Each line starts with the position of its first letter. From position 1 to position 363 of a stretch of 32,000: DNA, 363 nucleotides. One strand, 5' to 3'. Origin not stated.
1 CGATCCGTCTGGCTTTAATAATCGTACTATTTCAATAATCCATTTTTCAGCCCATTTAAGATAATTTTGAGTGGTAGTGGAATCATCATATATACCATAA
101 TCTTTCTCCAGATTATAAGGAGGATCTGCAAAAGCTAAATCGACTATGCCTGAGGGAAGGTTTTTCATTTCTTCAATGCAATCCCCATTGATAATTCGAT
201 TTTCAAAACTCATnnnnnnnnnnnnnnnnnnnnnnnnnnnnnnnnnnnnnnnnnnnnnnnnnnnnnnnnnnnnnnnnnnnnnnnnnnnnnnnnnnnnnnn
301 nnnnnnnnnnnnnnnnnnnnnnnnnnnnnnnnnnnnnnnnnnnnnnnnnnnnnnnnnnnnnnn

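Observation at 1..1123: Coupled pair of an active and a catalytically dead beta-class DNA methyltransferase (possible heterodimeric MTase)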

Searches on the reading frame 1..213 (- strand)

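Call 3: search_protein_families(library=pfam, proteins=[window:1-213:-], max_evalue=1)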
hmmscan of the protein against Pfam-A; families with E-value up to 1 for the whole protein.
window:1-213:- (71 aa): 2 families
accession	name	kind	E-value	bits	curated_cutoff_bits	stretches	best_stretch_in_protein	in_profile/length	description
PF01555.25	N6_N4_Mtase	-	2.4e-12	47.7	26.7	1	24-71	1-48/221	DNA methylase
PF03602.21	Cons_hypoth95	-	0.24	11.5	24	1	6-41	94-131/182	Conserved hypothetical protein 95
